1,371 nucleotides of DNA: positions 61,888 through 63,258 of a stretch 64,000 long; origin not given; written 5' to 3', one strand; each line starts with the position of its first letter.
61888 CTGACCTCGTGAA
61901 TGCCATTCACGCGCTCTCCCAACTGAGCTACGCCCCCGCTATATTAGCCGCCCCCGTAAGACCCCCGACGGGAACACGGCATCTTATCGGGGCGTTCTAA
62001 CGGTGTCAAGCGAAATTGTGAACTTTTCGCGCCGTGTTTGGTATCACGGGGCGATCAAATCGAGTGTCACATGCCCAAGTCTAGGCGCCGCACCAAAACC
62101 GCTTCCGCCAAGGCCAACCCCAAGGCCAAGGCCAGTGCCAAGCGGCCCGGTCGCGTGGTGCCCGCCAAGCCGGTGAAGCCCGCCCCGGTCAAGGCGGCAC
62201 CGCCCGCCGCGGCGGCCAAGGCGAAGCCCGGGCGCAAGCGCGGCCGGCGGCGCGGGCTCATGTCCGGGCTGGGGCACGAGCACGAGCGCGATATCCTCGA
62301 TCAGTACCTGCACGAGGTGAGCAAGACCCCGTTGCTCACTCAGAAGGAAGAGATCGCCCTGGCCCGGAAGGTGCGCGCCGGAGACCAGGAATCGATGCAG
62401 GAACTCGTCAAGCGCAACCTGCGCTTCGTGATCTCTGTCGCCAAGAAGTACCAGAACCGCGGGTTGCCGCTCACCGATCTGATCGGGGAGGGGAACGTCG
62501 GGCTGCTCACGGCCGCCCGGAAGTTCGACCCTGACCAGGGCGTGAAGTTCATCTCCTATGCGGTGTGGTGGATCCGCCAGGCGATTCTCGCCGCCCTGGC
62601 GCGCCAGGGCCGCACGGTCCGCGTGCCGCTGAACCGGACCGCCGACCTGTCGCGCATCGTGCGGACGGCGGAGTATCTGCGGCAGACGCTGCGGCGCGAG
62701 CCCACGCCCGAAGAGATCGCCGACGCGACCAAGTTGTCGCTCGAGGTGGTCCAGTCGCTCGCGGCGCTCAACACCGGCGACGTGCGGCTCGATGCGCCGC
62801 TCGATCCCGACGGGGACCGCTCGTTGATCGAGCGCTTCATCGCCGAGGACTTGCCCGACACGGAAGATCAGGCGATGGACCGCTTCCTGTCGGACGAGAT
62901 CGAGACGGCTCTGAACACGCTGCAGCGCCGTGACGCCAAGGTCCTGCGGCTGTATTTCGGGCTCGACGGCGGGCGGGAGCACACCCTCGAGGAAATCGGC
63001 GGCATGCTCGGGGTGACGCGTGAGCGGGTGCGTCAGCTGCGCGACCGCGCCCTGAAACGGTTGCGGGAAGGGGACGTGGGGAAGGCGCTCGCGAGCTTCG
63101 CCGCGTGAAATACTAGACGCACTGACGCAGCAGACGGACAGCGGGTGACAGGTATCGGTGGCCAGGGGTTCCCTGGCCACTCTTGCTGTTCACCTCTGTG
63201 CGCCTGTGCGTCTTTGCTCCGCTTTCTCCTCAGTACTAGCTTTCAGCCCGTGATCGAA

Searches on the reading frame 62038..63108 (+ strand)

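Call 80: search_protein_families(library=pfam, proteins=[window:62038-63108:+], max_evalue=0.00001)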
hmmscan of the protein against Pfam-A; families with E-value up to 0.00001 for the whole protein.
window:62038-63108:+ (356 aa): 4 families
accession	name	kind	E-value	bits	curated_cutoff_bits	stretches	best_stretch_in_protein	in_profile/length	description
PF04542.20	Sigma70_r2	-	3.5e-20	72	24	1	123-193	1-71/71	Sigma-70 region 2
PF04545.22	Sigma70_r4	-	7.6e-17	61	24.1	1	291-344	1-50/50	Sigma-70, region 4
PF04539.22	Sigma70_r3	-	1.1e-13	51.5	25.3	1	204-276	3-75/78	Sigma-70 region 3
PF00140.25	Sigma70_r1_2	-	2.6e-13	50.1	22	1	85-118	1-34/34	Sigma-70 factor, region 1.2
